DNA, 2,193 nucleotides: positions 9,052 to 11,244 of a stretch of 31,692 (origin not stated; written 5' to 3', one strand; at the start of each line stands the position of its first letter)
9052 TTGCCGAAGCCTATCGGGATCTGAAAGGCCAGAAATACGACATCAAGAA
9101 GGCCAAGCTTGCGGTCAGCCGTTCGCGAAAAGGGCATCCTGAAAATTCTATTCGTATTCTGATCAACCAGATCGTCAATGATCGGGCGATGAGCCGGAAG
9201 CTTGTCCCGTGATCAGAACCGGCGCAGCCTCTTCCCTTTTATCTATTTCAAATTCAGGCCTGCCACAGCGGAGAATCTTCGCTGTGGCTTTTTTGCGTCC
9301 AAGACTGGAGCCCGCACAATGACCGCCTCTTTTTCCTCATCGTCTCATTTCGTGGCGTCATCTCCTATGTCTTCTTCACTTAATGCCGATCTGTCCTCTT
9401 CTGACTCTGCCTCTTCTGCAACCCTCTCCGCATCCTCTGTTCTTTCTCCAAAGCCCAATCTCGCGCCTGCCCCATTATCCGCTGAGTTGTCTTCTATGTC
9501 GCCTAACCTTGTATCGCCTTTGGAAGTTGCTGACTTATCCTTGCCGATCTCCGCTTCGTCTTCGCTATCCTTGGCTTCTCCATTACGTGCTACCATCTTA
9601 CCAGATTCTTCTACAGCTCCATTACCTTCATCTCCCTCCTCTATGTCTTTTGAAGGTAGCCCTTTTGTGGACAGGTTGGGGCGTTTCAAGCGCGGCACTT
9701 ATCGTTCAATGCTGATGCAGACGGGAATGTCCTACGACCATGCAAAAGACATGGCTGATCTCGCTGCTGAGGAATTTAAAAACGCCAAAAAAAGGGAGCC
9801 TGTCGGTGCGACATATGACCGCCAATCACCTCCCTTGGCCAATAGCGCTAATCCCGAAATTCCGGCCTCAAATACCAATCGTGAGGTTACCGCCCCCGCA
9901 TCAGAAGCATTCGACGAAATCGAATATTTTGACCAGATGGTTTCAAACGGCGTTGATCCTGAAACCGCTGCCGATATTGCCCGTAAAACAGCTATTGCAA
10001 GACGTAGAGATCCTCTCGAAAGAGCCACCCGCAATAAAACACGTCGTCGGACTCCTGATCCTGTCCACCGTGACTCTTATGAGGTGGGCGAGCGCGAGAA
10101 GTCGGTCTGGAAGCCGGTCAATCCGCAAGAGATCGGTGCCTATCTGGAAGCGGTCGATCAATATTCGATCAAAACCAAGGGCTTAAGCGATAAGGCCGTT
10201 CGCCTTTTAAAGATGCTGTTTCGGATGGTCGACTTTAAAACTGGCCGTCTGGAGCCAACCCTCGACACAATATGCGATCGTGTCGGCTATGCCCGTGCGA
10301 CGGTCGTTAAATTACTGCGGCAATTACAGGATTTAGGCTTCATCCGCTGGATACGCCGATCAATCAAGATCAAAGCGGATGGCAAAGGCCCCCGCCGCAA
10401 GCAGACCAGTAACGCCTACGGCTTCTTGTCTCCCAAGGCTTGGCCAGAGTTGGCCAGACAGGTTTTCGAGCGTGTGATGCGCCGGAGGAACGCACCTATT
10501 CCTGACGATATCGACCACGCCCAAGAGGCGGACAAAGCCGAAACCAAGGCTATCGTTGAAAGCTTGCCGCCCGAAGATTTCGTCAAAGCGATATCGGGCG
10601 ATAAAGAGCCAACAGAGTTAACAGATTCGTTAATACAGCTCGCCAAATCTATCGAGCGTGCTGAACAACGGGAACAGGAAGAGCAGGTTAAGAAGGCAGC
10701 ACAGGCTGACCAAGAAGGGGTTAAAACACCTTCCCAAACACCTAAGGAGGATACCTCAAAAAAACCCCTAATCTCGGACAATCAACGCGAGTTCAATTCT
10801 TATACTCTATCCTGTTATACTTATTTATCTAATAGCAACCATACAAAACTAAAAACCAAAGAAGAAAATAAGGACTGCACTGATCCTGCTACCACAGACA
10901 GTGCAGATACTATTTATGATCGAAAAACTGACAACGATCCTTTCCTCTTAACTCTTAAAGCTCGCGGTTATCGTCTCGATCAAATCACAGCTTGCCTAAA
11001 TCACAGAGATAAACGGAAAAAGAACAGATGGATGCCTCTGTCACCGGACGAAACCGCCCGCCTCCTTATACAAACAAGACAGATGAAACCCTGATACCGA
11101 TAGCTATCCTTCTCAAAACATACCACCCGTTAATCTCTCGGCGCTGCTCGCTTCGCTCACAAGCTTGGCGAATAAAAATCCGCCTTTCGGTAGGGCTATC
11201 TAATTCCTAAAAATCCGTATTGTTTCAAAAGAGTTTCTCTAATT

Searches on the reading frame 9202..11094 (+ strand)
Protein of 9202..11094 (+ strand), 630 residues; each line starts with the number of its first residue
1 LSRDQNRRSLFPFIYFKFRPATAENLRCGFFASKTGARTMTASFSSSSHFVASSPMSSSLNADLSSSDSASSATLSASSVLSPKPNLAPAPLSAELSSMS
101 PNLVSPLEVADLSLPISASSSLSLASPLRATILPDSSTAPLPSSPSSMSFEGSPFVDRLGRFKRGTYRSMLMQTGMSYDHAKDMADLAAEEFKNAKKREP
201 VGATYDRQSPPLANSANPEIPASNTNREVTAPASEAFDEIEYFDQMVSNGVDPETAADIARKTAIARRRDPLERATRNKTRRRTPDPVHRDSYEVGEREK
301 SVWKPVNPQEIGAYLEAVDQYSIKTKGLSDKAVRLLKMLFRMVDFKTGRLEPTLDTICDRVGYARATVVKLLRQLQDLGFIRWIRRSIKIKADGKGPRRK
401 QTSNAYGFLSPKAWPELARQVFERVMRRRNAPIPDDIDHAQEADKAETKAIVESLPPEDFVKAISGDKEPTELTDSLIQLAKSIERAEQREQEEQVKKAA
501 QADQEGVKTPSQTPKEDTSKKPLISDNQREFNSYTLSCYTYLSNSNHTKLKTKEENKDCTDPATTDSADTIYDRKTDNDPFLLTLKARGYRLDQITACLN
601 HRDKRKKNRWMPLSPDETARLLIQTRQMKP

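Call 3: search_protein_families(library=pfam, proteins=[window:9202-11094:+], max_evalue=0.1)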
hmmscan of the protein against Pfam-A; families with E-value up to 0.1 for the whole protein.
window:9202-11094:+ (630 aa): 5 families
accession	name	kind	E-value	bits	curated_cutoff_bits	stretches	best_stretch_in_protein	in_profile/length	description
PF13730.12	HTH_36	-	0.00011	22.4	25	1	327-381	2-55/55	Helix-turn-helix domain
PF13545.12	HTH_Crp_2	-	0.00015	22.1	27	1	334-391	2-62/70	Crp-like helix-turn-helix domain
PF09339.16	HTH_IclR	-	0.00021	21.4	22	1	348-382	15-49/52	IclR helix-turn-helix domain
PF08222.17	HTH_CodY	-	0.047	13.7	27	1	348-382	3-35/61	CodY helix-turn-helix domain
PF01978.25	TrmB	-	0.081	13.2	25.6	0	353-386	24-57/68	Sugar-specific transcriptional regulator TrmB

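Call 93: search_protein_families(library=padloc, proteins=[window:9202-11094:+], max_evalue=0.01)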
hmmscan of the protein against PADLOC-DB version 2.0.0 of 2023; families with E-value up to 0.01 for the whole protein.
window:9202-11094:+ (630 aa): 0 families
